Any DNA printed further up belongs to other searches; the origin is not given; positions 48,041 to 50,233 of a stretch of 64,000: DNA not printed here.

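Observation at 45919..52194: Corrinoid protein / non-Pyl MtmB-like / MoxR-AAA+VWA fusion / Cys-rich metal-binding protein / MttB-like gene array: candidate uncharacterised methyltransferase system with a built-in maturation or activation module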

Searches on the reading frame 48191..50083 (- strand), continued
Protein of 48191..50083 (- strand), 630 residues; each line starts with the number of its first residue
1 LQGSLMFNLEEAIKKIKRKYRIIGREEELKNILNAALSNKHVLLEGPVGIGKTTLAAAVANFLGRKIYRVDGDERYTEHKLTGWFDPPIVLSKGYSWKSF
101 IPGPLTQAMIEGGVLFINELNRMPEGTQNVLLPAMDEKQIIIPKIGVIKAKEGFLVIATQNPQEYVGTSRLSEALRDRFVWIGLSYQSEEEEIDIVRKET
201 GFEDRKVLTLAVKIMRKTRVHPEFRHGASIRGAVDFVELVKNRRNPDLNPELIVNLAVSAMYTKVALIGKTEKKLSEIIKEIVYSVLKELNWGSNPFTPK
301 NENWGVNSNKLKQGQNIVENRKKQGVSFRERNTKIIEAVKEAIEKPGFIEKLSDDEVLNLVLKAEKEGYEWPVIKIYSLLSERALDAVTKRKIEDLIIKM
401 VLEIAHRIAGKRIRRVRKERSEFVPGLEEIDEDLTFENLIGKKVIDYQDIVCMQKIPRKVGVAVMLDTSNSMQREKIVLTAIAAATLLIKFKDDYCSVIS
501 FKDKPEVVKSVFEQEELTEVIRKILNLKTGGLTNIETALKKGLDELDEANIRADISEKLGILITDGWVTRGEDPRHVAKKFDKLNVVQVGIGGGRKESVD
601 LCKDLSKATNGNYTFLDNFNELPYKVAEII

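Call 18: find_related_loci(query=A1, collection=genome_contigs, flank=10000)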
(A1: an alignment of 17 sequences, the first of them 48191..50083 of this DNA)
Query A1 (630 aa) in genome_contigs; peptide patterns used: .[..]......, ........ (x = any residue, [..] = any of these).
399 stretches matched a pattern; 337 encode a relative of the query (tblastn E <= 1e-3); the best 80 are kept; 80 distinct loci.
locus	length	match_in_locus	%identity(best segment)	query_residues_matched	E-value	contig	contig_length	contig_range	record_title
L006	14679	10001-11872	72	6-630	0e+0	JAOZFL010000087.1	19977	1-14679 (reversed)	MAG: Thermoproteota archaeon isolate Flange_M5_B4 1-CGB-Flange_contig_1825, whole genome shotgun sequence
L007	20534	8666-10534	49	3-630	0e+0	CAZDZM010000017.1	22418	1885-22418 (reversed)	MAG TPA_asm: uncultured Candidatus Bathyarchaeia archaeon isolate binchicken_co124_290 genome assembly, contig: NODE_101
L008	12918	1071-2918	50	8-630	0e+0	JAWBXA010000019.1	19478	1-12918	MAG: Candidatus Bathyarchaeia archaeon isolate JZ-1_201803_bins_76 JZ-1_201803_bins_76_scaffold_19, whole genome shotgun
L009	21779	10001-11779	49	13-630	3e-180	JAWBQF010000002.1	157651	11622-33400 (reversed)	MAG: Candidatus Methanomethylicia archaeon isolate JZ-1_201705_bins_15 JZ-1_201705_bins_15_scaffold_2, whole genome shot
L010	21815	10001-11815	48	9-623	2e-178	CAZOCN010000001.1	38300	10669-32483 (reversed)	MAG TPA_asm: uncultured Candidatus Bathyarchaeia archaeon isolate binchicken_co6_448 genome assembly, contig: NODE_722_l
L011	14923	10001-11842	47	9-630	1e-178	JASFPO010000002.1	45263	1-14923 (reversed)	MAG: Candidatus Bathyarchaeota archaeon isolate D0819M58metaG_Bin_753 D0819M58metaG_FD_scaffold_22_c1, whole genome shot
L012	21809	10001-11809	48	11-630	2e-174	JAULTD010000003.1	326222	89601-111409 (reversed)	MAG: Candidatus Methanomethylicaceae archaeon GD_Cm_T35_P0_bin.15 NODE_17_length_326222_cov_17.603811, whole genome shot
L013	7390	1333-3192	45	5-630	2e-174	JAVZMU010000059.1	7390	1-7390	MAG: Nitrososphaerales archaeon isolate DRTY-6_201912_bins_25 DRTY-6_201912_bins_25_scaffold_59, whole genome shotgun se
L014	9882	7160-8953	47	9-629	8e-173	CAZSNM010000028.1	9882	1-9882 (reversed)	MAG TPA_asm: uncultured Candidatus Bathyarchaeia archaeon isolate SRP104967_co1_100 genome assembly, contig: NODE_2345_l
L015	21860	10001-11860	46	9-630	1e-170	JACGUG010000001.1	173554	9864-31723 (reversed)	MAG: archaeon isolate H03B2 scaffold_305, whole genome shotgun sequence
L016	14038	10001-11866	45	5-630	9e-170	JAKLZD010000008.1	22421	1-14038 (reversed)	MAG: Candidatus Methylarchaceae archaeon HK01M k127_4382170, whole genome shotgun sequence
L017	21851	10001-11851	46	4-630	3e-169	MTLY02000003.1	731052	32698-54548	MAG: Candidatus Hecatella orcuttiae isolate JdFR-11 NRA7_48_8_length_731052_cov_237, whole genome shotgun sequence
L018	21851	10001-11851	45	6-630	9e-169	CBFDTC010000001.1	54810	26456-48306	MAG TPA_asm: Candidatus Bathyarchaeota archaeon isolate SRR6823440_binner13_Refined_89 genome assembly, contig: ERZ65034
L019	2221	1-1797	47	21-623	3e-180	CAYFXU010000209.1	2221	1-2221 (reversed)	MAG TPA_asm: uncultured Candidatus Bathyarchaeia archaeon isolate ERP108616_co2_244 genome assembly, contig: NODE_129523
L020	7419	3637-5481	46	9-630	3e-166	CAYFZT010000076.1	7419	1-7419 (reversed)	MAG TPA_asm: uncultured Candidatus Bathyarchaeia archaeon isolate ERP108616_co2_78 genome assembly, contig: NODE_20166_l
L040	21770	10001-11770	39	6-626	4e-120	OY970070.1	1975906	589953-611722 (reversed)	MAG: uncultured Thermoplasmata archaeon isolate MFD04408.bin.c.5 genome assembly, chromosome: 1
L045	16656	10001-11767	38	9-630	9e-113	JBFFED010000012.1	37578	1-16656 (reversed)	MAG: Thermoplasmata archaeon isolate Mix_mud13.2021.11.63 k141_3028337_length_37578_cov_11.1660, whole genome shotgun se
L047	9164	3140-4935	63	12-630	7e-110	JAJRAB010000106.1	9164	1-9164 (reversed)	MAG: Candidatus Methanomethylicus sp. isolate OWC_0001 OWC_0001_k121_44242139, whole genome shotgun sequence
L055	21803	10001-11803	35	22-629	3e-103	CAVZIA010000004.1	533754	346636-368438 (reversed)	MAG: uncultured Thermoleophilia bacterium isolate MFD02416.bin.2.102 genome assembly, contig: contig_17692, whole genome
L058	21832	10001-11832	58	11-630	3e-102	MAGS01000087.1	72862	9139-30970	MAG: Candidatus Methanomethylicus mesodigestus isolate V1 V1_s87, whole genome shotgun sequence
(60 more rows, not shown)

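Call 23: find_encoding_contigs(protein=P0108, flank=8000, max_places=1)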
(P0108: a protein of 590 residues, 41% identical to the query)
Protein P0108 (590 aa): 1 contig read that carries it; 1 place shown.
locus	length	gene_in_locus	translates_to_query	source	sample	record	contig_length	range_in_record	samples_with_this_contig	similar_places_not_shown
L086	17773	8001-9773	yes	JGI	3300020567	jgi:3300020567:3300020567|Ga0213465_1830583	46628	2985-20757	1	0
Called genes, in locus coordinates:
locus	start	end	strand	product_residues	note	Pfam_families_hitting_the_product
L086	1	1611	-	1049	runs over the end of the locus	PF04879:Molybdop_Fe4S4 (weak), PF00384:Molybdopterin, PF01568:Molydop_binding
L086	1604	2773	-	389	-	PF03916:NrfD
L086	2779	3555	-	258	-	PF13187:Fer4_9 (faint), PF13484:Fer4_16 (faint), PF13247:Fer4_11, PF00037:Fer4 (weak), PF12797:Fer4_2 (weak), PF12837:Fer4_6 (weak), PF13237:Fer4_10, PF13247:Fer4_11, +1 more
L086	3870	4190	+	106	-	-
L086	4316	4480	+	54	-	-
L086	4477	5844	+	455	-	PF01425:Amidase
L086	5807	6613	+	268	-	PF13412:HTH_24 (weak)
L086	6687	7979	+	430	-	-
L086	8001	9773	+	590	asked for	PF00158:Sigma54_activat (faint), PF01078:Mg_chelatase (faint), PF05496:RuvB_N (faint), PF00004:AAA, PF07724:AAA_2, PF07726:AAA_3, PF07728:AAA_5, PF00092:VWA (weak)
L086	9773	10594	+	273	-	PF00248:Aldo_ket_red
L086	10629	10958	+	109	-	-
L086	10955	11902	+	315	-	PF01073:3Beta_HSD, PF01370:Epimerase, PF02719:Polysacc_synt_2, PF04321:RmlD_sub_bind, PF07993:NAD_binding_4 (faint), PF08659:KR (weak), PF16363:GDP_Man_Dehyd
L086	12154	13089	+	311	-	PF02423:OCD_Mu_crystall, PF01488:Shikimate_DH (weak)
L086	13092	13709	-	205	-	PF13580:SIS_2 (faint), PF01380:SIS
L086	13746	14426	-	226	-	PF02732:ERCC4, PF00633:HHH (faint), PF12826:HHH_2 (weak), PF14520:HHH_5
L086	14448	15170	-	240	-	PF02361:CbiQ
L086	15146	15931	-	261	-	PF02463:SMC_N, PF00005:ABC_tran, PF13304:AAA_21 (weak)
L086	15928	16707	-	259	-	PF00005:ABC_tran, PF02463:SMC_N (weak), PF13304:AAA_21 (weak)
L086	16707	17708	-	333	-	PF01368:DHH, PF02272:DHHA1 (faint)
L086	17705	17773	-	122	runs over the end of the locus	PF01920:Prefoldin_2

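Call 24: find_encoding_contigs(protein=P0117, flank=8000, max_places=1)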
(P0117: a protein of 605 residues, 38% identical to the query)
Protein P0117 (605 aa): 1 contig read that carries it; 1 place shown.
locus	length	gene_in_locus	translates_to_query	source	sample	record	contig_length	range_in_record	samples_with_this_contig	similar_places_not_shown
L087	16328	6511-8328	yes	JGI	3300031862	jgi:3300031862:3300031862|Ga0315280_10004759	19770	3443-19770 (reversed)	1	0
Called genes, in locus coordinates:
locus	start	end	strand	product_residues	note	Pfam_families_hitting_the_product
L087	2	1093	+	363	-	?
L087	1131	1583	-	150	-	-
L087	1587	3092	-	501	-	PF00171:Aldedh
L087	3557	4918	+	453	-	PF00202:Aminotran_3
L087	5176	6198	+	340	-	PF19328:DAP_DH_C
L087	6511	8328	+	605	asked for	PF00158:Sigma54_activat (faint), PF13191:AAA_16 (weak), PF00004:AAA, PF07724:AAA_2, PF07726:AAA_3, PF07728:AAA_5, PF00092:VWA, PF13519:VWA_2 (weak), +2 more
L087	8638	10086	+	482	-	PF13433:Peripla_BP_5 (faint), PF13458:Peripla_BP_6, PF01094:ANF_receptor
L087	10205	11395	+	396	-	PF01266:DAO, PF03486:HI0933_like (faint), PF07992:Pyr_redox_2 (faint)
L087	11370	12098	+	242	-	PF10050:DUF2284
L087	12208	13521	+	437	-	PF01266:DAO, PF01946:Thi4 (weak)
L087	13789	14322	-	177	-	-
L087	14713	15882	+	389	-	PF01266:DAO, PF01494:FAD_binding_3 (faint), PF03486:HI0933_like (faint), PF07992:Pyr_redox_2 (faint), PF13738:Pyr_redox_3 (faint)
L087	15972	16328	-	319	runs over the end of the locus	PF02653:BPD_transp_2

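Call 25: find_encoding_contigs(protein=P0082, flank=8000, max_places=2)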
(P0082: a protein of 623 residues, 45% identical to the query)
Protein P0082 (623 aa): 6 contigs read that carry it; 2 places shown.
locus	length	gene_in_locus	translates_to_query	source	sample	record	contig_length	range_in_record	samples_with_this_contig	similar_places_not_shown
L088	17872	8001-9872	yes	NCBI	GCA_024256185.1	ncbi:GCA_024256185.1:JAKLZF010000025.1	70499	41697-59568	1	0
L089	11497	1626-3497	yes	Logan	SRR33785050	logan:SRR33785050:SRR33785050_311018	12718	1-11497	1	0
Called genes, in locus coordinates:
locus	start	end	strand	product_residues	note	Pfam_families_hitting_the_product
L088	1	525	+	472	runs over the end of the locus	PF00206:Lyase_1, PF10397:ADSL_C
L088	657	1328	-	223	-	-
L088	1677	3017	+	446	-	PF13537:GATase_7, PF00733:Asn_synthase, PF24167:DUF7411, PF00733:Asn_synthase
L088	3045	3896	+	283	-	PF01040:UbiA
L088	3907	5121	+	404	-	PF03215:Rad17 (faint), PF00004:AAA, PF13173:AAA_14 (weak)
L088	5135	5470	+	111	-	-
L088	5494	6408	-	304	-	PF04055:Radical_SAM, PF06463:Mob_synth_C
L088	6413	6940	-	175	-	PF00994:MoCF_biosynth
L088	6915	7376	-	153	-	PF01967:MoaC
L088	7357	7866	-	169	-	-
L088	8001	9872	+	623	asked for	PF13191:AAA_16 (faint), PF00004:AAA (weak), PF07726:AAA_3, PF07728:AAA_5, PF00092:VWA (weak), PF13519:VWA_2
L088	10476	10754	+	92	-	-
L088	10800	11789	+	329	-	PF14520:HHH_5 (weak), PF00154:RecA_N, PF08423:Rad51, PF13481:AAA_25 (weak)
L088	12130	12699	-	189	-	PF12917:YfbR-like, PF13023:HD_3, PF01966:HD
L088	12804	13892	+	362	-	PF13167:GTP-bdg_N, PF16360:GTP-bdg_M, PF03193:RsgA_GTPase (faint), PF01926:MMR_HSR1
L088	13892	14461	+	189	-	PF01994:Trm56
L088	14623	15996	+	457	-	PF00083:Sugar_tr, PF07690:MFS_1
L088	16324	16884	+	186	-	PF02002:TFIIE_alpha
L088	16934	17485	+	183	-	PF01966:HD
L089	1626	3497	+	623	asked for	PF13191:AAA_16 (faint), PF00004:AAA (weak), PF07726:AAA_3, PF07728:AAA_5, PF00092:VWA (weak), PF13519:VWA_2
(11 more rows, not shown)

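Call 27: search_solved_structures(query=A1, max_evalue=0.001)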
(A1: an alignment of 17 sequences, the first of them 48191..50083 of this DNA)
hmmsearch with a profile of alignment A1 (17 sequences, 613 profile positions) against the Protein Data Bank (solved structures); distinct sequences matched with E-value up to 0.001: 113 (the best 60 are shown).
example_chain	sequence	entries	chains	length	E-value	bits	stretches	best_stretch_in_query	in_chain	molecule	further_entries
6or5_A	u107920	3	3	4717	6.9e-39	137.3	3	34-275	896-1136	Midasin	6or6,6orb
6hyp_A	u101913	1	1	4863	3.9e-32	115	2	24-208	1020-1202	Midasin,Midasin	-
6i27_A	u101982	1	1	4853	4e-32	114.9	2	24-208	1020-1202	Midasin,Midasin,Midasin,Midasin,Midasin,Midasin,Midasin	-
6i26_A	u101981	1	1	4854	4e-32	114.9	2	24-208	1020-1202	Midasin,Midasin,Midasin,Midasin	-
5jcs_s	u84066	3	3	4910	5.2e-32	114.5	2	24-208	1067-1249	Midasin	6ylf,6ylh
2r44_A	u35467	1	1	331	2.7e-20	75.8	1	6-203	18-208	Uncharacterized protein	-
9qh4_A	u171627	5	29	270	8.7e-19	70.9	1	28-241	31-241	Protein NorQ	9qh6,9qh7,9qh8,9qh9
9qhd_A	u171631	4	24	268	7.4e-18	67.8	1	27-241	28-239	Nitric oxide reductase NorQ protein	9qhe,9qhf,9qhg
5c3c_A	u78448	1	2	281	2.1e-11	46.5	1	34-215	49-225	CbbQ/NirQ/NorQ domain protein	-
1in4_A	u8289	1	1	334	1.5e-10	43.7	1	99-230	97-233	HOLLIDAY JUNCTION DNA HELICASE RUVB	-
1in5_A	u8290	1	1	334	1.6e-10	43.6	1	99-230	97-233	HOLLIDAY JUNCTION DNA HELICASE RUVB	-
1in8_A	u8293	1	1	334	2.1e-10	43.2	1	99-230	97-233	HOLLIDAY JUNCTION DNA HELICASE RUVB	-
1j7k_A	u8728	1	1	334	5.4e-10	41.8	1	99-214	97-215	HOLLIDAY JUNCTION DNA HELICASE RUVB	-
1in6_A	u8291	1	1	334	7.5e-10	41.4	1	99-230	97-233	HOLLIDAY JUNCTION DNA HELICASE RUVB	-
1in7_A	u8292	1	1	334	3e-09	39.3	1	99-230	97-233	HOLLIDAY JUNCTION DNA HELICASE RUVB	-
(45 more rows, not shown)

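Call 39: search_protein_families(library=pfam, proteins=[L040:7958-9928:+, L040:5270-6166:+, L040:7065-8018:-, L045:12063-12731:+, L045:12735-13886:+, L058:12524-14257:+, L088:7360-7896:-, L005:10898-11533:+, L086:6624-7976:+], max_evalue=0.001)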
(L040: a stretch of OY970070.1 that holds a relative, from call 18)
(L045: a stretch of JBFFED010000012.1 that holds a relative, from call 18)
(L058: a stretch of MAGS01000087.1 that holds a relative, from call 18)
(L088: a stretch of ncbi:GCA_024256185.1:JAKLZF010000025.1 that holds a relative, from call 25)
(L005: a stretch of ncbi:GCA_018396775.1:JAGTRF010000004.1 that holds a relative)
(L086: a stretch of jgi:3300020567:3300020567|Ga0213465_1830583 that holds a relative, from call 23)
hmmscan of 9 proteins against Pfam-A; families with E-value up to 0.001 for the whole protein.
L040:7958-9928:+ (657 aa): 4 families
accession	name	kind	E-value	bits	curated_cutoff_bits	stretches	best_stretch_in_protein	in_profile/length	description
PF02518.31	HATPase_c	-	8.4e-20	71.7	26.4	1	536-656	4-109/111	Histidine kinase-, DNA gyrase B-, and HSP90-like ATPase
PF01590.32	GAF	-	1e-05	26.5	22.4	0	53-209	1-126/133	GAF domain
PF13581.12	HATPase_c_2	-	0.00031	21.2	27.4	0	538-630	36-112/127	Histidine kinase-like ATPase domain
PF00512.31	HisKA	-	0.00035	21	26.9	1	431-484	9-61/66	His Kinase A (phospho-acceptor) domain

L040:5270-6166:+ (299 aa): 6 families
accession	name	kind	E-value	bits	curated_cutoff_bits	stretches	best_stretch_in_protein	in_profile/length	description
PF18014.7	Acetyltransf_18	-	1.2e-14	54.5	22.7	1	167-292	1-124/124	Acetyltransferase (GNAT) domain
PF00583.31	Acetyltransf_1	-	7.7e-12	46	20.7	1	40-131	15-116/116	Acetyltransferase (GNAT) family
PF13508.13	Acetyltransf_7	-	2.7e-09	37.7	27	1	60-132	8-83/84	Acetyltransferase (GNAT) domain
PF13673.13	Acetyltransf_10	-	2.7e-09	37.5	23.6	1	45-133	21-109/128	Acetyltransferase (GNAT) domain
PF13527.13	Acetyltransf_9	-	8.2e-07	29.5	25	1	77-133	72-126/127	Acetyltransferase (GNAT) domain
PF14542.12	Acetyltransf_CG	-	8.6e-05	23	30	1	64-111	10-58/80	GCN5-related N-acetyl-transferase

L040:7065-8018:- (318 aa): 1 family
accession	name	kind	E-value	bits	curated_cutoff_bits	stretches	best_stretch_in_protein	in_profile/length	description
PF04951.18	Peptidase_M55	-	5.3e-88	295.3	25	1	42-303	1-263/264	D-aminopeptidase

L045:12063-12731:+ (223 aa): 1 family
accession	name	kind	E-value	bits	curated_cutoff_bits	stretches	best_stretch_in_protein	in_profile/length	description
PF01862.21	PvlArgDC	-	2.6e-62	209.9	22.7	1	31-208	1-161/161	Pyruvoyl-dependent arginine decarboxylase (PvlArgDC)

L045:12735-13886:+ (384 aa): 1 family
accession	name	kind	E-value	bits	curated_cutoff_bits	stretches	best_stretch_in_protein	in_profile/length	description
PF01916.23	DS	-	3.6e-80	269.8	27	1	52-361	1-287/288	Deoxyhypusine synthase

L058:12524-14257:+ (578 aa): 1 family
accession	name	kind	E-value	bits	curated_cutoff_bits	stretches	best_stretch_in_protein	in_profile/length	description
PF00118.29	Cpn60_TCP1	-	5.2e-132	441.4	34.3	1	37-522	1-487/490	TCP-1/cpn60 chaperonin family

L088:7360-7896:- (179 aa): 0 families

L005:10898-11533:+ (212 aa): 0 families

L086:6624-7976:+ (451 aa): 0 families

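Call 42: search_protein_families(library=pfam, proteins=[L055:3475-6174:+, L055:6218-7045:+, L055:7299-8591:+, L055:8658-9761:+, L055:11858-12409:+, L055:12486-13466:+, L055:12776-14392:+, L055:15012-16868:+, L055:16990-18297:+, L055:18601-19998:+], max_evalue=0.0001)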
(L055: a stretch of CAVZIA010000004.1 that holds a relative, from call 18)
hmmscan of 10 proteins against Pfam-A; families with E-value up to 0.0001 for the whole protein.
L055:3475-6174:+ (899 aa): 3 families
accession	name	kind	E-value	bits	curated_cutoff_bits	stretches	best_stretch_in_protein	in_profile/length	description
PF21423.2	AhtL-like_1st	-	2e-29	101.4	27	1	47-102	1-55/55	Pyrogallol hydroxytransferase large subunit-like, domain 1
PF00384.28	Molybdopterin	-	2.5e-27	96.3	24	1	108-622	1-351/353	Molybdopterin oxidoreductase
PF01568.27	Molydop_binding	-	4.3e-13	49.7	26.8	1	788-878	23-103/110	Molydopterin dinucleotide binding domain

L055:6218-7045:+ (275 aa): 2 families
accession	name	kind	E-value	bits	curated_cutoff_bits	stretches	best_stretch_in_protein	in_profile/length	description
PF13247.11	Fer4_11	-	1.4e-20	73.8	26.2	1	62-156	3-96/100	4Fe-4S dicluster domain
PF13620.12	CarboxypepD_reg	-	4.5e-06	27.4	32.3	1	208-264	11-70/82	Carboxypeptidase regulatory-like domain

L055:7299-8591:+ (430 aa): 0 families

L055:8658-9761:+ (367 aa): 0 families

L055:11858-12409:+ (183 aa): 1 family
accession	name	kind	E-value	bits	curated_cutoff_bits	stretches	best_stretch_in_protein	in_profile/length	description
PF10050.14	DUF2284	-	2.7e-31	108.9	25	1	27-181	3-160/161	Predicted metal-binding protein (DUF2284)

L055:12486-13466:+ (326 aa): 7 families
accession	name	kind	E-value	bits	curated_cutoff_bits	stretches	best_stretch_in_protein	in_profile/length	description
PF07728.20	AAA_5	-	6.3e-24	85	22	1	55-193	1-139/139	AAA domain (dynein-related subfamily)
PF07726.17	AAA_3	-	9.2e-14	51.9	27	1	55-193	1-129/131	ATPase family associated with various cellular activities (AAA)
PF05496.18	RuvB_N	-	9.7e-10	38.9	27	1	119-195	78-155/159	Holliday junction DNA helicase RuvB P-loop domain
PF00004.35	AAA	-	3.2e-09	37.8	21.2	1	56-195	1-125/131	ATPase family associated with various cellular activities (AAA)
PF00158.32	Sigma54_activat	-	3.8e-06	27.1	20.2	0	120-195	89-164/168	Sigma-54 interaction domain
PF13191.12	AAA_16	-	2.1e-05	25.5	32.6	0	37-84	3-55/167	AAA ATPase domain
PF01078.27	Mg_chelatase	-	8e-05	22.6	20.3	0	38-74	7-43/207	Magnesium chelatase, subunit ChlI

L055:12776-14392:+ (538 aa): 2 families
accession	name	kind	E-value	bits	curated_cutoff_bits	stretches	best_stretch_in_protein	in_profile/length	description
PF13519.12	VWA_2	-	2e-09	38.4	27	1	372-472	1-106/107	von Willebrand factor type A domain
PF05762.20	VWA_CoxE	-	5.2e-08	33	26.4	1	320-473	7-160/222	VWA domain containing CoxE-like protein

L055:15012-16868:+ (618 aa): 3 families
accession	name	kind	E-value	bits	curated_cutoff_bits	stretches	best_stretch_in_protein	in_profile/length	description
PF02645.21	DegV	-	4.4e-55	187.4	27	1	340-611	2-275/280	Uncharacterised protein, DegV family COG1307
PF02734.22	Dak2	-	2e-34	119.4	27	1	61-223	2-173/174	DAK2 domain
PF21645.3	FakA-like_M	-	3.7e-15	56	24.9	1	257-332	2-77/80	Fatty acid kinase subunit A-like, middle domain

L055:16990-18297:+ (435 aa): 2 families
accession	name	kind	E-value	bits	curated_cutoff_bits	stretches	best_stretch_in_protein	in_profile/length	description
PF01262.27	AlaDh_PNT_C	-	8.9e-64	215.3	23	1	142-366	1-214/214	Alanine dehydrogenase/PNT, C-terminal domain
PF05222.21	AlaDh_PNT_N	-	1.6e-36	126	30.4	1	6-138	1-136/136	Alanine dehydrogenase/PNT, N-terminal domain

L055:18601-19998:+ (465 aa): 1 family
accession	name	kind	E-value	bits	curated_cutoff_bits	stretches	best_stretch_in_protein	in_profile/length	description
PF02233.22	PNTB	-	6.1e-177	589.6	31.7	1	11-459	2-454/456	NAD(P) transhydrogenase beta subunit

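Call 82: search_protein_families(library=padloc, proteins=[window:48191-50083:-], max_evalue=0.01)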
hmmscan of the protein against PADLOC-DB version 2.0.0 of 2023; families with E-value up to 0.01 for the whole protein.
window:48191-50083:- (630 aa): 8 families
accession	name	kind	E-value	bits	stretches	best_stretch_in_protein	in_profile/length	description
PDLC01993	RtcR--CARF_AAA_HTH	-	8.5e-05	19.2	0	111-161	278-327/523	-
PDLC04232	IetA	-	0.00018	19.1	1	27-70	102-147/330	-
PDLC04140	mad8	-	0.0005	17.7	1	27-76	15-69/314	mads_8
PDLC05079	PDC-S73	-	0.0018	15.1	1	8-61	160-213/752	-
PDLC02196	IetA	-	0.0033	14.9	1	15-69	100-152/374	-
PDLC01439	typeIV_DinG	-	0.0045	13.7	0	34-61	29-58/575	CAS-IV-A; associated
PDLC01994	RtcR_PspF1--CARF_AAA_HTH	-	0.0049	14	0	42-178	184-316/468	-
PDLC04790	PDC-S01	-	0.0083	12.9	0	30-74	17-62/422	-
